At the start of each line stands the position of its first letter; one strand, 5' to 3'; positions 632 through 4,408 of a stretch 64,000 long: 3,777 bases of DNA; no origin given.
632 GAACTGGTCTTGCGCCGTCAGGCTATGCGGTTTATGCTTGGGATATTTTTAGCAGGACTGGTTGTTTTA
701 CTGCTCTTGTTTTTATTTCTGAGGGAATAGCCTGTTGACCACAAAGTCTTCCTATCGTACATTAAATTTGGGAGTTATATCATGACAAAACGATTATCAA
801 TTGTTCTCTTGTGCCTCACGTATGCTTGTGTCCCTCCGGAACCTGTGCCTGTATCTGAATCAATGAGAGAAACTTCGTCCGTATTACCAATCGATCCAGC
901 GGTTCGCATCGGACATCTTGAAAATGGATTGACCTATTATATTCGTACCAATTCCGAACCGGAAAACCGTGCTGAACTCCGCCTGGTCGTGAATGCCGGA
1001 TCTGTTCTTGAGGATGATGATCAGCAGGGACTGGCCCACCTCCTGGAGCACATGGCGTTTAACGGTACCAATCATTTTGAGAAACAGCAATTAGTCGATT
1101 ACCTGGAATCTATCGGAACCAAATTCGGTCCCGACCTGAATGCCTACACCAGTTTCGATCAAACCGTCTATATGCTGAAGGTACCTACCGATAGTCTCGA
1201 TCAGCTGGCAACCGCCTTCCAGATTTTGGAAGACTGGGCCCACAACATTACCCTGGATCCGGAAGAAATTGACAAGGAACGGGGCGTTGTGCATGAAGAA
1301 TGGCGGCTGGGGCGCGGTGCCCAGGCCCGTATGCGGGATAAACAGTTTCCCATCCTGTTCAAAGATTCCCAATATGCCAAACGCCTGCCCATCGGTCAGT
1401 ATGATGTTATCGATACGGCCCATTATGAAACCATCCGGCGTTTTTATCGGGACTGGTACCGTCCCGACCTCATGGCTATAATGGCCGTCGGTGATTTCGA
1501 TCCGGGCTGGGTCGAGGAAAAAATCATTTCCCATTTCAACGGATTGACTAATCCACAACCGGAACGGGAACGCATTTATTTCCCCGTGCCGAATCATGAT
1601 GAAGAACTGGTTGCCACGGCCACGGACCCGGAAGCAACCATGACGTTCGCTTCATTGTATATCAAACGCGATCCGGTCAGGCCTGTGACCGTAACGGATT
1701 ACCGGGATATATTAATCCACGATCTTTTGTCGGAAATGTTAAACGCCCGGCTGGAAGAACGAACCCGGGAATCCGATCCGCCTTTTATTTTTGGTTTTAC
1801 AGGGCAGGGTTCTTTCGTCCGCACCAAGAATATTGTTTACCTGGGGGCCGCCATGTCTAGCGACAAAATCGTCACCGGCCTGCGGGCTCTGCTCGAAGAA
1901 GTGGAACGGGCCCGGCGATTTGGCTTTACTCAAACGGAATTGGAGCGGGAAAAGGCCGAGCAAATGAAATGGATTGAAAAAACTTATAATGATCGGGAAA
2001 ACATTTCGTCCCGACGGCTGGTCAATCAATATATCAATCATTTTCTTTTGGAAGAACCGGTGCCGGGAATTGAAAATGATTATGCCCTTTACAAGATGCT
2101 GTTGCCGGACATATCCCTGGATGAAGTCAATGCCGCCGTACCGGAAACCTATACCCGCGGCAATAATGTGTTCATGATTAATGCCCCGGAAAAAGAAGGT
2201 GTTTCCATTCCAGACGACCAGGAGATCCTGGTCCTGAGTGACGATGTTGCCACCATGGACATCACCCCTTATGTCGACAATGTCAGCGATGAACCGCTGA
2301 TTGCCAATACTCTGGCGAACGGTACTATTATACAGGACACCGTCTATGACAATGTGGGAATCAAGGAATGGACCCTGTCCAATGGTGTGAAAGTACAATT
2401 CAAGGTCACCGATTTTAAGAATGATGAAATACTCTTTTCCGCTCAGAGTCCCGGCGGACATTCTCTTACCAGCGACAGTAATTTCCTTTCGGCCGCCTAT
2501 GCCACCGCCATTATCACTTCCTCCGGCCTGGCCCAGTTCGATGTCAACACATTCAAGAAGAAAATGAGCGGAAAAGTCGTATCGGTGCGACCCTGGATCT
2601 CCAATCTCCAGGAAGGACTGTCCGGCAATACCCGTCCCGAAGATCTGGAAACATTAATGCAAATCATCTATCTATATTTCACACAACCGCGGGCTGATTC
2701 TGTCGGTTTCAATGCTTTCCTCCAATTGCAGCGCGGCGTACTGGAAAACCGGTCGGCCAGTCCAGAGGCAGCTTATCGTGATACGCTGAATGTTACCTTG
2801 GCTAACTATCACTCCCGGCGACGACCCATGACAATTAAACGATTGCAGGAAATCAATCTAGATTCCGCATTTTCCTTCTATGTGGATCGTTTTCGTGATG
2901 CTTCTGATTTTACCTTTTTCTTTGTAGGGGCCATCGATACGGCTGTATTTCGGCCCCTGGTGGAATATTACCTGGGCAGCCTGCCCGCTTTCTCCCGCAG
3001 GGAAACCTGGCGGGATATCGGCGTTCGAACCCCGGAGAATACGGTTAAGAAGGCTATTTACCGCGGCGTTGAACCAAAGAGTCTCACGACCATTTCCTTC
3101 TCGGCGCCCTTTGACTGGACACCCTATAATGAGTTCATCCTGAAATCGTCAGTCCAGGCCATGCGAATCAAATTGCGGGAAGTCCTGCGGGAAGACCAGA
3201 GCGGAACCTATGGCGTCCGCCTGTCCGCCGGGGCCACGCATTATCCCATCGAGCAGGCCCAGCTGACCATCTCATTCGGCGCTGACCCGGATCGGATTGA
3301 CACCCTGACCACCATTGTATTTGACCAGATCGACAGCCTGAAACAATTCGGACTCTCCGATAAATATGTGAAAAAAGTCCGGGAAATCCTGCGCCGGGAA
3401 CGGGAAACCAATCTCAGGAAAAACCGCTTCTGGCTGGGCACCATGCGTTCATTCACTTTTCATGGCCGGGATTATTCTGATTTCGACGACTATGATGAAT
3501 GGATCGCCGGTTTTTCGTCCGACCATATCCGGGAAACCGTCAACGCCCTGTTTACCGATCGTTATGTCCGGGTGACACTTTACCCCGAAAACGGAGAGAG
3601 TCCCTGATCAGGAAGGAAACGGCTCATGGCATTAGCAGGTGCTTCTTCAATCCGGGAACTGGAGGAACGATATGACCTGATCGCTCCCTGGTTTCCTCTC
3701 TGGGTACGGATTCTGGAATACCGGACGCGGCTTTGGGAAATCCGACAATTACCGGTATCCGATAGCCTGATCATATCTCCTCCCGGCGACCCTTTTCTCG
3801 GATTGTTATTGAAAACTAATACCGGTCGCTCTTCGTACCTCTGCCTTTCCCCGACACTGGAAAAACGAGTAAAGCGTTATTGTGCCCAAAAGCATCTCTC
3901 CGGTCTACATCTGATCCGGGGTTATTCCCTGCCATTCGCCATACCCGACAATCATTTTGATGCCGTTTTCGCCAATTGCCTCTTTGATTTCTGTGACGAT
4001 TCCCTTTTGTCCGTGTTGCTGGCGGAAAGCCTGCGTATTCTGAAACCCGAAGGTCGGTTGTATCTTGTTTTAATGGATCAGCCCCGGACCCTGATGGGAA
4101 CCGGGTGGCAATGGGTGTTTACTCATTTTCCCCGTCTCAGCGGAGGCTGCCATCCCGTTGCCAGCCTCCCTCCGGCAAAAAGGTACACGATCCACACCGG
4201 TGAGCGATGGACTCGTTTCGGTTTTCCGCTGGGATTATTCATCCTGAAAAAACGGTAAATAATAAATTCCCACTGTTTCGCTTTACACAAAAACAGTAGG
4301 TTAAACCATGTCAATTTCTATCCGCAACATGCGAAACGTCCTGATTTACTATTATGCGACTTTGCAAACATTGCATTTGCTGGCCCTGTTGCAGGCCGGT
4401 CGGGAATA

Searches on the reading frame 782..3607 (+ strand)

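Call 76: search_protein_families(library=pfam, proteins=[window:782-3607:+], max_evalue=0.00001)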
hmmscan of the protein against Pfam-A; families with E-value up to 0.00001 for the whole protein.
window:782-3607:+ (941 aa): 2 families
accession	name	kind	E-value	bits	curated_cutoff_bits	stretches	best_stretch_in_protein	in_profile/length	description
PF00675.25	Peptidase_M16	-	4.7e-32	111.4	22.3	1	56-173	5-115/149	Insulinase (Peptidase family M16)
PF05193.26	Peptidase_M16_C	-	2.6e-29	102.8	23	2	215-392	4-179/181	Peptidase M16 inactive domain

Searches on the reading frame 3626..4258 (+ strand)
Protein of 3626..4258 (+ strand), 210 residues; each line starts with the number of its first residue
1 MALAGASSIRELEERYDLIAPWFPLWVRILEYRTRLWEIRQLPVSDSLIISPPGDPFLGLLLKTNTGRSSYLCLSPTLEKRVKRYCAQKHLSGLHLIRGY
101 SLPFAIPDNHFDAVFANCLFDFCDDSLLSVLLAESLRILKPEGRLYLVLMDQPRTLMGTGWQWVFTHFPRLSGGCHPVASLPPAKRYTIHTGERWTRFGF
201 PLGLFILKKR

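Call 76: search_protein_families(library=pfam, proteins=[window:3626-4258:+], max_evalue=0.00001)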
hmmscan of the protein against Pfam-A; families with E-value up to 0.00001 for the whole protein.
window:3626-4258:+ (210 aa): 1 family
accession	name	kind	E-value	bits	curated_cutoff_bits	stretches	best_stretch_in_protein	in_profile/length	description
PF08241.18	Methyltransf_11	-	2.7e-07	31.5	21.2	1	68-147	20-95/95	Methyltransferase domain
